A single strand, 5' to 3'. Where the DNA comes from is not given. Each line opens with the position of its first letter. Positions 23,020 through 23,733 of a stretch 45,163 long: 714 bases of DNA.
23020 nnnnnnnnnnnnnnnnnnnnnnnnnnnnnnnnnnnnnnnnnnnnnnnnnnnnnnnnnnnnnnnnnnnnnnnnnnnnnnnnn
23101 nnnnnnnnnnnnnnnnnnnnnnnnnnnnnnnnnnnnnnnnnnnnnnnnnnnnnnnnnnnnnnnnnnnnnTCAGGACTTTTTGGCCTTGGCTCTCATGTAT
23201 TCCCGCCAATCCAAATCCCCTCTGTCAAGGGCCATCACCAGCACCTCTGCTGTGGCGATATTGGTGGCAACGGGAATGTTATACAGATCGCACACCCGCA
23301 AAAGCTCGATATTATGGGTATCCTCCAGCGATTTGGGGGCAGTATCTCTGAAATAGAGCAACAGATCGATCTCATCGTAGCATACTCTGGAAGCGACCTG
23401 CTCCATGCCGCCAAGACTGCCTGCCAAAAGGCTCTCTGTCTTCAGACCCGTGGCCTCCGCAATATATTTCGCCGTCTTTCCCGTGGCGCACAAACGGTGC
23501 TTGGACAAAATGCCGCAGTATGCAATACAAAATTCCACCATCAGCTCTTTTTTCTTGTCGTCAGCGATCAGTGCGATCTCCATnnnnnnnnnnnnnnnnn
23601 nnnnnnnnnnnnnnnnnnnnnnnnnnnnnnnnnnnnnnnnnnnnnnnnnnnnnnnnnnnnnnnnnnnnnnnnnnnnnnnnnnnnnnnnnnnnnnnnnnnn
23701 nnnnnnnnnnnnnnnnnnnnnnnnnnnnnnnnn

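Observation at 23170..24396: Operon of two apparent pseudoenzymes: a MinD-like P-loop protein with Walker-A Lys replaced by Arg, and an MGS-like protein with its catalytic residues replaced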

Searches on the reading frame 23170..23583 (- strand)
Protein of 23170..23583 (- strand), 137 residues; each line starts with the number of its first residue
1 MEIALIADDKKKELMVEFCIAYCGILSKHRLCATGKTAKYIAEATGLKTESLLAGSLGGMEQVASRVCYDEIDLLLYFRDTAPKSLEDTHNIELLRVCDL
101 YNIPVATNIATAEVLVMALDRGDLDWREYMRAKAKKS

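Call 3: search_protein_families(library=pfam, proteins=[window:23170-23583:-], max_evalue=1)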
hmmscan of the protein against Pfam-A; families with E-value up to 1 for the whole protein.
window:23170-23583:- (137 aa): 1 family
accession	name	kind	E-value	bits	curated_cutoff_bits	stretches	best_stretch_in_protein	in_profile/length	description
PF02142.27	MGS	-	2.9e-06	27.7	24.1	1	28-107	13-94/94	MGS-like domain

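Call 4: search_protein_families(library=ncbifam, proteins=[window:23170-23583:-], max_evalue=1)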
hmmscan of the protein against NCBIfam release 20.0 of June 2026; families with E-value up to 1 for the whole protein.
window:23170-23583:- (137 aa): 2 families
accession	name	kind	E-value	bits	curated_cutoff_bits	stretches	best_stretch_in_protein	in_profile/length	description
TIGR00160.1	MGSA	equivalog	2.6e-32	111.8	146.9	1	2-120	4-122/143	methylglyoxal synthase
NF003559.0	PRK05234.1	equivalog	3.8e-32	111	84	1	1-127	6-131/145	methylglyoxal synthase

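Call 6: find_homologous_proteins(query=window:23170-23583:-, max_evalue=0.001)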
Query window:23170-23583:- (137 aa): 8000 proteins with E <= 0.001 among 8000 candidates; the best 120 are listed.
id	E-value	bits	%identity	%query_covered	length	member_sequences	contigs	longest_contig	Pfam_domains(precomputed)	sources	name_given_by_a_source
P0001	8.9e-84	296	100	100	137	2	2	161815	PF02142.28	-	-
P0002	2.1e-75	269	89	99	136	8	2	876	PF02142.28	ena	-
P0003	3.5e-72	259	85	99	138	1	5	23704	PF02142.28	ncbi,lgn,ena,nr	ncbi:MAG: methylglyoxal synthase [Clostridia bacterium]|nr:methylglyoxal synthase [Clostridia bacter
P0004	4.8e-72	258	84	99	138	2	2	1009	PF02142.28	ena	-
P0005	2.3e-71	256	84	99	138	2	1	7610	PF02142.28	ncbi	-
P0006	4.9e-67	242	79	99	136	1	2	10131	PF02142.28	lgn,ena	-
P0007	6.3e-67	242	82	99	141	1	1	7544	PF02142.28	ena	-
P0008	1.1e-66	241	82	99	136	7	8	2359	PF02142.28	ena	-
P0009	4.1e-66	239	80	99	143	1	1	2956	PF02142.28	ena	-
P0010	1.5e-65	237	82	99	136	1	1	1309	PF02142.28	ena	-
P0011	1.7e-65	237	81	99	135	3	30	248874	PF02142.28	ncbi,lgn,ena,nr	ncbi:MAG: methylglyoxal synthase [Clostridia bacterium]|nr:methylglyoxal synthase [Clostridia bacter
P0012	2.4e-64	233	80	99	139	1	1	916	PF02142.28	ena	-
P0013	2.9e-64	233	81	97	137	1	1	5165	PF02142.28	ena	-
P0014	3.0e-64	233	80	100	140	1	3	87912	PF02142.28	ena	-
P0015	3.6e-64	233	77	99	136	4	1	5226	PF02142.28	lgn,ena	-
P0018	1.7e-62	227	75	99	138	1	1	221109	PF02142.28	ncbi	-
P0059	1.2e-57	212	72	100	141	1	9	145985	PF02142.28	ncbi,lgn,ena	-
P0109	5.7e-56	206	69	99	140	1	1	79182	PF02142.28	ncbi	-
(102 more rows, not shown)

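Call 9: find_encoding_contigs(protein=P0011, flank=8000, max_places=3)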
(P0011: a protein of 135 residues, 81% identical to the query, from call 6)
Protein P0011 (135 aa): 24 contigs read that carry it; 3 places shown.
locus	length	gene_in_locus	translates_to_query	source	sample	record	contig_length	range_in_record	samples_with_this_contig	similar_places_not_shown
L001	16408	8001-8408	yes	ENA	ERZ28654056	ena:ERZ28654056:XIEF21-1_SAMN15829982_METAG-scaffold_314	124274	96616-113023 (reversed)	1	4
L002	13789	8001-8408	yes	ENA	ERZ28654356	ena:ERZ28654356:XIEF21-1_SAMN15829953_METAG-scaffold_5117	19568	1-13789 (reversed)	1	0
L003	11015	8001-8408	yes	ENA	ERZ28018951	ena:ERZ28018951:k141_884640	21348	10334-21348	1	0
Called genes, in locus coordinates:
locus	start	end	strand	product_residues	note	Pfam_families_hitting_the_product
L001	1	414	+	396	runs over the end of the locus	PF00929:RNase_T (weak)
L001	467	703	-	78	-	PF20076:DUF6472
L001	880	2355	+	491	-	PF01522:Polysacc_deac_1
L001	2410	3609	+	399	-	PF03315:SDH_beta, PF03313:SDH_alpha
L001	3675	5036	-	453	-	-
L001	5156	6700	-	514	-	-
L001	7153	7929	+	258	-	PF01656:CbiA, PF06564:CBP_BcsQ (faint), PF10609:ParA, PF13614:AAA_31 (weak)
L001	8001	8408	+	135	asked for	PF02142:MGS (weak)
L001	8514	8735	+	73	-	-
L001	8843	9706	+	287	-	PF01026:TatD_DNase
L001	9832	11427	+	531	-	PF01554:MatE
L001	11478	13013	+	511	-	PF07690:MFS_1 (weak), PF13347:MFS_2, PF03209:PUCC (weak), PF07690:MFS_1, PF13347:MFS_2, PF07690:MFS_1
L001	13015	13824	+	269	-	PF03009:GDPD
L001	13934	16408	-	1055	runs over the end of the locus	PF02065:Melibiase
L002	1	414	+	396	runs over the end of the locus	PF00929:RNase_T (weak)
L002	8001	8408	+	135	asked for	PF02142:MGS (weak)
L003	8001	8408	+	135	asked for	PF02142:MGS (weak)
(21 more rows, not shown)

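Call 10: find_encoding_contigs(protein=P0018, flank=8000, max_places=2)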
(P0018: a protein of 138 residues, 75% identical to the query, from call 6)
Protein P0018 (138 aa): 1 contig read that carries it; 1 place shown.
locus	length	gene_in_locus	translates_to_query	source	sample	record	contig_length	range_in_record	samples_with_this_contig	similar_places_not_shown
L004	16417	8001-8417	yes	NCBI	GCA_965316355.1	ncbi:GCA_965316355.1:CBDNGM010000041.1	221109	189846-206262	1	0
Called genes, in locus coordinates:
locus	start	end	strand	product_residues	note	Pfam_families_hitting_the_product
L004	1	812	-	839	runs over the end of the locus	-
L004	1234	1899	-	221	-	PF00543:P-II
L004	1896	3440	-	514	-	PF07556:DUF1538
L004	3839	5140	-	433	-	PF02885:Glycos_trans_3N, PF00591:Glycos_transf_3, PF07831:PYNP_C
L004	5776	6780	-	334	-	PF19538:DUF6062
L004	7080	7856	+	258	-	PF01656:CbiA, PF06564:CBP_BcsQ (faint), PF10609:ParA (weak), PF13614:AAA_31 (weak)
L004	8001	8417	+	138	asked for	PF02142:MGS (weak)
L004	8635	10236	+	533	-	PF01554:MatE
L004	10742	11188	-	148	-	PF00665:rve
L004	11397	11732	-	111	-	-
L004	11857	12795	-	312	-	PF13472:Lipase_GDSL_2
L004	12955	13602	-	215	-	PF04263:TPK_catalytic, PF04265:TPK_B1_binding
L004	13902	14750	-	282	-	PF09515:Thia_YuaJ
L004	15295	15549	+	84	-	-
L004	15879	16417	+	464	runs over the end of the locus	PF01336:tRNA_anti-codon (weak), PF00152:tRNA-synt_2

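Call 11: find_encoding_contigs(protein=P0059, flank=8000, max_places=2)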
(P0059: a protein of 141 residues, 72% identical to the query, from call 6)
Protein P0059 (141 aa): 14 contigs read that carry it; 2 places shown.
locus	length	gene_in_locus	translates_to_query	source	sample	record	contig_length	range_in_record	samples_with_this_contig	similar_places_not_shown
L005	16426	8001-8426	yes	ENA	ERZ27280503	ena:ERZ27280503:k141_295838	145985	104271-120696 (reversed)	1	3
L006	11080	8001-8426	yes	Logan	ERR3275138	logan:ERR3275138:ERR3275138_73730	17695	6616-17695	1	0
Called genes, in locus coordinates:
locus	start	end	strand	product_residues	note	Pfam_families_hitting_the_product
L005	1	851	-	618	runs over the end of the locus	PF02518:HATPase_c, PF13589:HATPase_c_3, PF00183:HSP90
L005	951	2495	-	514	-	PF01594:AI-2E_transport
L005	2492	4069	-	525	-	PF01594:AI-2E_transport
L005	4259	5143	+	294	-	PF00288:GHMP_kinases_N, PF08544:GHMP_kinases_C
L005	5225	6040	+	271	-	PF00657:Lipase_GDSL, PF13472:Lipase_GDSL_2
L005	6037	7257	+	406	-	PF07136:DUF1385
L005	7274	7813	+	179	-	PF04260:DUF436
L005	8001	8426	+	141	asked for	PF02142:MGS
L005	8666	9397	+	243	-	PF01261:AP_endonuc_2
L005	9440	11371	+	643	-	PF07973:tRNA_SAD, PF00587:tRNA-synt_2b, PF03129:HGTP_anticodon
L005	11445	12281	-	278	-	PF23023:Anti-Pycsar_Apyc1 (weak), PF12706:Lactamase_B_2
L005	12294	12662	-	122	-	PF13673:Acetyltransf_10 (weak), PF00583:Acetyltransf_1, PF13508:Acetyltransf_7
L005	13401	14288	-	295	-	PF01430:HSP33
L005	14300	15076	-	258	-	PF13489:Methyltransf_23 (weak), PF08241:Methyltransf_11, PF08242:Methyltransf_12 (weak), PF13649:Methyltransf_25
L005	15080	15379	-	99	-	PF01371:Trp_repressor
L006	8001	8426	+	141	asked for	PF02142:MGS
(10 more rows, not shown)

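Call 12: find_encoding_contigs(protein=P0109, flank=8000, max_places=2)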
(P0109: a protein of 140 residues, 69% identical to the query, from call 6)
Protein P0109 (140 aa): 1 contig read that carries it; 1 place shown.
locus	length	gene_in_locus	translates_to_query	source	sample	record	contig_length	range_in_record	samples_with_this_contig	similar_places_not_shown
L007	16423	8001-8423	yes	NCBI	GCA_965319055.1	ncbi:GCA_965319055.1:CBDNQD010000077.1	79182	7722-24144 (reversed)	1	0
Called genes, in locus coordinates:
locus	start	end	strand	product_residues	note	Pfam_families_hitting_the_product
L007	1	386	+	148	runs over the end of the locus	PF03862:SpoVAC_SpoVAEB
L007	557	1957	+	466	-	-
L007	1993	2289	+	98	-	-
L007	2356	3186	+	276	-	PF01048:PNP_UDP_1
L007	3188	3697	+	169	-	-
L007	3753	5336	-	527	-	-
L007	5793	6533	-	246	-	-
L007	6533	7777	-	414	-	PF00464:SHMT, PF01053:Cys_Met_Meta_PP (faint), PF00155:Aminotran_1_2, PF01212:Beta_elim_lyase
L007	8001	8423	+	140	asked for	PF02142:MGS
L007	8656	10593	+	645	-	PF07973:tRNA_SAD, PF00587:tRNA-synt_2b, PF03129:HGTP_anticodon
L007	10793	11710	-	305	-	PF20434:BD-FAE, PF07859:Abhydrolase_3, PF00326:Peptidase_S9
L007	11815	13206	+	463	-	PF03372:Exo_endo_phos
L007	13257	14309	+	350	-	PF24883:NPHP3_N (weak)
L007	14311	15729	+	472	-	PF02310:B12-binding, PF04055:Radical_SAM, PF13311:DUF4080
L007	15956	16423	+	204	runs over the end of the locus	PF12822:ECF_trnsprt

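Call 22: find_related_loci(query=A1, collection=genome_contigs, flank=6000)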
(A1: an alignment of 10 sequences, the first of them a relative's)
Query A1 (137 aa) in genome_contigs; peptide patterns used: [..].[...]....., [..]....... (x = any residue, [..] = any of these).
600 stretches matched a pattern (row limit reached: there are more); 592 encode a relative of the query (tblastn E <= 1e-3); the best 80 are kept; 80 distinct loci.
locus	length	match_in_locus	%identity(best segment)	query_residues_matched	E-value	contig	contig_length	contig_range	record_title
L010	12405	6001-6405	85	1-135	2e-78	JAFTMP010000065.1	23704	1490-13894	MAG: Clostridia bacterium isolate RGIG3956 Roe_deer_Cecum-3__c104892, whole genome shotgun sequence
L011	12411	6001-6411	72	1-137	4e-64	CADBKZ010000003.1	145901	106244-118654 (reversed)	MAG: uncultured Ruminococcus sp. isolate RUG14066 genome assembly, contig: RUG14066_asm_3, whole genome shotgun sequence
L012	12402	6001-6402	72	1-134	1e-62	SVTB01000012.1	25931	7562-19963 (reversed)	MAG: Oscillospiraceae bacterium isolate SIG684 NODE_37375_length_25931_cov_1.713610, whole genome shotgun sequence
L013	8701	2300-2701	71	1-134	2e-62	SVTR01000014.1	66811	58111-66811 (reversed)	MAG: Oscillospiraceae bacterium isolate SIG700 NODE_10205_length_66811_cov_5.212405, whole genome shotgun sequence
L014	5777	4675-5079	70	1-135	4e-62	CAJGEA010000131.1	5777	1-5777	MAG: uncultured Clostridia bacterium isolate MAG55 genome assembly, contig: k141_1577787_length_5777_cov_14.9056, whole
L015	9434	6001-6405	69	1-135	1e-61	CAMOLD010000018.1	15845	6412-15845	MAG: uncultured Clostridia bacterium isolate SRR873606_bin.120_metaWRAP_v1.3_MAG genome assembly, contig: NODE_7500_leng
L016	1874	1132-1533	71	1-134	3e-63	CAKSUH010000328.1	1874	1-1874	MAG: uncultured Eubacteriales bacterium isolate REFINED_METABAT215_TOP10_CONTIGS_1500_ASSEMBLY_K77_MERGED__Hadza_PheChl_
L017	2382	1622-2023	70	1-134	2e-62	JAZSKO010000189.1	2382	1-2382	MAG: Eubacteriales bacterium isolate T1900044560_TS20190026.MAGScoT_cleanbin_000030 SGB_360_k141_1428633, whole genome s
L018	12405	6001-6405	67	1-135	2e-61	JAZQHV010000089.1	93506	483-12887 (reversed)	MAG: Eubacteriales bacterium isolate T1900044625_TS20190091.MAGScoT_cleanbin_000109 SGB_944_k141_1656307, whole genome s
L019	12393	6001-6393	71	1-128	9e-61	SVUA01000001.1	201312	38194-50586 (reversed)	MAG: Oscillospiraceae bacterium isolate SIG709 NODE_1020_length_201312_cov_3.200418, whole genome shotgun sequence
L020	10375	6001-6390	69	1-130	8e-61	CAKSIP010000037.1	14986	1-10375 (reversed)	MAG: uncultured Eubacteriales bacterium isolate REFINED_METABAT215_TOP10_CONTIGS_1500_ASSEMBLY_K77_MERGED__Hadza_MoBio_h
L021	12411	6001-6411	63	1-137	2e-60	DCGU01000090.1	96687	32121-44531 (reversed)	MAG TPA_asm: Clostridiales bacterium UBA1770 UBA1770_contig_17964, whole genome shotgun sequence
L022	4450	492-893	69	1-134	1e-60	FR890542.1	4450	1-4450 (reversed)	Clostridium sp. CAG:448 genomic scaffold, scf282, whole genome shotgun sequence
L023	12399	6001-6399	68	1-136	2e-60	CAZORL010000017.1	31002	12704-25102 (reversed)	MAG TPA_asm: uncultured Lachnospiraceae bacterium isolate SRP350583_co2_558 genome assembly, contig: NODE_1931_length_31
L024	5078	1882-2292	69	1-137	3e-60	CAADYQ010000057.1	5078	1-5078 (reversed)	MAG TPA_asm: Clostridia bacterium, isolate HGM12681, WGS project CAADYQ010000000 data, contig: ERS396355_37_k85_104349,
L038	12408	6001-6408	65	1-136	3e-59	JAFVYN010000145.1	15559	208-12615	MAG: Clostridia bacterium isolate RGIG5511 Sheep_Colon.Co__c2848210, whole genome shotgun sequence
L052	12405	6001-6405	66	1-135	4e-58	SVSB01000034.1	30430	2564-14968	MAG: Oscillospiraceae bacterium isolate SIG658 NODE_30966_length_30430_cov_1.881926, whole genome shotgun sequence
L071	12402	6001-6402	63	1-134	2e-57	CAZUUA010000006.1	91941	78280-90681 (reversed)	MAG TPA_asm: uncultured Ruminococcus sp. isolate SRP350583_co1_434 genome assembly, contig: NODE_288_length_91941_cov_54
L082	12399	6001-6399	65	3-136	8e-56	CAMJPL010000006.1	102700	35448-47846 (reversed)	MAG: uncultured Clostridia bacterium isolate SRR12081301_bin.2_metaWRAP_v1.3_MAG genome assembly, contig: ERZ12289766.19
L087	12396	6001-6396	64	1-132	7e-55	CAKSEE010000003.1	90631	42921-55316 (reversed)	MAG: uncultured Oscillospiraceae bacterium isolate REFINED_METABAT215_TOP10_CONTIGS_1500_ASSEMBLY_K77_MERGED__Hadza_MoBi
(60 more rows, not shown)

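Call 29: search_protein_families(library=pfam, proteins=[L087:315-1334:+, L087:1365-2258:+, L087:2188-2868:+, L087:2896-4983:+, L087:6638-7750:+, L087:7747-9108:+, L038:5044-5835:+, L082:5155-5895:+, L021:4736-5896:+], max_evalue=0.001)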
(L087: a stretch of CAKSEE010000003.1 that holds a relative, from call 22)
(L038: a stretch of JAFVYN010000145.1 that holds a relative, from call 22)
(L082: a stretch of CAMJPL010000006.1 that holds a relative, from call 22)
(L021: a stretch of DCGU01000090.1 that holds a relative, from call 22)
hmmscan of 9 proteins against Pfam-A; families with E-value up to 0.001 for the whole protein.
L087:315-1334:+ (339 aa): 5 families
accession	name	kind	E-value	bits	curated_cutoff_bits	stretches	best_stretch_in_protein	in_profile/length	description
PF06723.19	MreB_Mbl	-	4.2e-146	486.4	27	1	6-329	2-326/327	MreB/Mbl protein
PF00012.26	HSP70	-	9.6e-16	57.5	20.6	1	93-195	131-239/599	Hsp70 protein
PF14450.12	FtsA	-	2.2e-11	44.6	31.8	1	151-309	2-112/127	Cell division protein FtsA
PF00022.25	Actin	-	1.1e-10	41.1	27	1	31-226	31-228/410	Actin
PF11104.14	PilM_2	-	5.7e-05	22.6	27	0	280-309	278-307/340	Type IV pilus assembly protein PilM;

L087:1365-2258:+ (297 aa): 1 family
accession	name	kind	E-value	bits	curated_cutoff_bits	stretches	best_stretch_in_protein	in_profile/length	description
PF04085.20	MreC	-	2.2e-37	128.5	28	1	134-281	1-144/147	Rod shape-determining protein MreC, barrel core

L087:2188-2868:+ (226 aa): 0 families

L087:2896-4983:+ (695 aa): 2 families
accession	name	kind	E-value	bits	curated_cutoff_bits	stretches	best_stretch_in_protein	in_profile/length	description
PF00905.27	Transpeptidase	-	2e-49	168.8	22.1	1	345-663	1-293/299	Penicillin binding protein transpeptidase domain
PF03717.20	PBP_dimer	-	1.5e-35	123.7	24.4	1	53-288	2-177/180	Penicillin-binding Protein dimerisation domain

L087:6638-7750:+ (370 aa): 2 families
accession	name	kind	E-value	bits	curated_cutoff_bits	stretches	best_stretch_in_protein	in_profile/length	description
PF03462.23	PCRF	-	2.4e-56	191.1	24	1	32-220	3-194/194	PCRF domain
PF00472.26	RF-1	-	2.4e-38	131.1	35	1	229-338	2-116/116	RF-1 domain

L087:7747-9108:+ (453 aa): 7 families
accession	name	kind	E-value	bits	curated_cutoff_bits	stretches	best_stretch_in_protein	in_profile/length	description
PF05958.17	tRNA_U5-meth_tr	-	5e-16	59.1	23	1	274-446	175-356/357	tRNA (Uracil-5-)-methyltransferase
PF13847.12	Methyltransf_31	-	8.6e-12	45.4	27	1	302-377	5-81/145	Methyltransferase domain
PF01938.26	TRAM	-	5.6e-11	42.6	21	1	5-56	6-60/61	TRAM domain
PF13649.12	Methyltransf_25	-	4.1e-08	34.2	27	1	304-360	1-58/97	Methyltransferase domain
PF03602.21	Cons_hypoth95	-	7.9e-07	29.3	24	1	301-404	42-152/182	Conserved hypothetical protein 95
PF09445.16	Methyltransf_15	-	1.6e-06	28.3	22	1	302-384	2-85/165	RNA cap guanine-N2 methyltransferase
PF05175.20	MTS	-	4.4e-06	26.9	23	1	300-382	31-110/170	Methyltransferase small domain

L038:5044-5835:+ (263 aa): 0 families

L082:5155-5895:+ (246 aa): 0 families

L021:4736-5896:+ (386 aa): 2 families
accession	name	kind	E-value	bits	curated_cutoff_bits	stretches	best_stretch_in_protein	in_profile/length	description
PF00768.25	Peptidase_S11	-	3e-31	109.1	27.6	1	103-287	11-185/239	D-alanyl-D-alanine carboxypeptidase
PF13354.11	Beta-lactamase2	-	4.1e-06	26.7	22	1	114-268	9-152/214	Beta-lactamase enzyme family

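Call 31: search_solved_structures(query=window:23170-23583:-, max_evalue=0.001, show_alignments=2)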
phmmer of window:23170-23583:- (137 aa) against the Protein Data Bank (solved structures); distinct sequences matched with E-value up to 0.001: 12.
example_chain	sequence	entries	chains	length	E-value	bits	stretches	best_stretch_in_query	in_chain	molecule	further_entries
6f2c_A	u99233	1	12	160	6.2e-31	110.6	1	1-133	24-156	Methylglyoxal synthase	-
2x8w_A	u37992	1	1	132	6.2e-24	88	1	3-117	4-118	METHYLGLYOXAL SYNTHASE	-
2xw6_A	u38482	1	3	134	6.5e-24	88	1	3-117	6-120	METHYLGLYOXAL SYNTHASE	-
1wo8_A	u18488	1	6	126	3.5e-22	82.4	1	3-122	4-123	methylglyoxal synthase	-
8u2v_A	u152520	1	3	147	3e-20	76.1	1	2-120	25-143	Methylglyoxal synthase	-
1vmd_A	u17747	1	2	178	3.4e-20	75.9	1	2-118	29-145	Methylglyoxal synthase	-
1s8a_A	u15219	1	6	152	4.2e-20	75.6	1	2-119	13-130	Methylglyoxal synthase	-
1s89_A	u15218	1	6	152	7.3e-20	74.9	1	2-119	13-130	Methylglyoxal synthase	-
1b93_A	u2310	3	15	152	7.8e-20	74.8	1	2-119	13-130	PROTEIN (METHYLGLYOXAL SYNTHASE) | METHYLGLYOXAL SYNTHASE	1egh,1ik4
5h3l_A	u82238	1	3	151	1.9e-19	73.5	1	2-118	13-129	Methylglyoxal synthase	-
6phe_A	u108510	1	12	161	1.1e-18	71.1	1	3-116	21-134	Methylglyoxal synthase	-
8vd6_A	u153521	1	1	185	0.00011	25.9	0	29-52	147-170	CAP REPEAT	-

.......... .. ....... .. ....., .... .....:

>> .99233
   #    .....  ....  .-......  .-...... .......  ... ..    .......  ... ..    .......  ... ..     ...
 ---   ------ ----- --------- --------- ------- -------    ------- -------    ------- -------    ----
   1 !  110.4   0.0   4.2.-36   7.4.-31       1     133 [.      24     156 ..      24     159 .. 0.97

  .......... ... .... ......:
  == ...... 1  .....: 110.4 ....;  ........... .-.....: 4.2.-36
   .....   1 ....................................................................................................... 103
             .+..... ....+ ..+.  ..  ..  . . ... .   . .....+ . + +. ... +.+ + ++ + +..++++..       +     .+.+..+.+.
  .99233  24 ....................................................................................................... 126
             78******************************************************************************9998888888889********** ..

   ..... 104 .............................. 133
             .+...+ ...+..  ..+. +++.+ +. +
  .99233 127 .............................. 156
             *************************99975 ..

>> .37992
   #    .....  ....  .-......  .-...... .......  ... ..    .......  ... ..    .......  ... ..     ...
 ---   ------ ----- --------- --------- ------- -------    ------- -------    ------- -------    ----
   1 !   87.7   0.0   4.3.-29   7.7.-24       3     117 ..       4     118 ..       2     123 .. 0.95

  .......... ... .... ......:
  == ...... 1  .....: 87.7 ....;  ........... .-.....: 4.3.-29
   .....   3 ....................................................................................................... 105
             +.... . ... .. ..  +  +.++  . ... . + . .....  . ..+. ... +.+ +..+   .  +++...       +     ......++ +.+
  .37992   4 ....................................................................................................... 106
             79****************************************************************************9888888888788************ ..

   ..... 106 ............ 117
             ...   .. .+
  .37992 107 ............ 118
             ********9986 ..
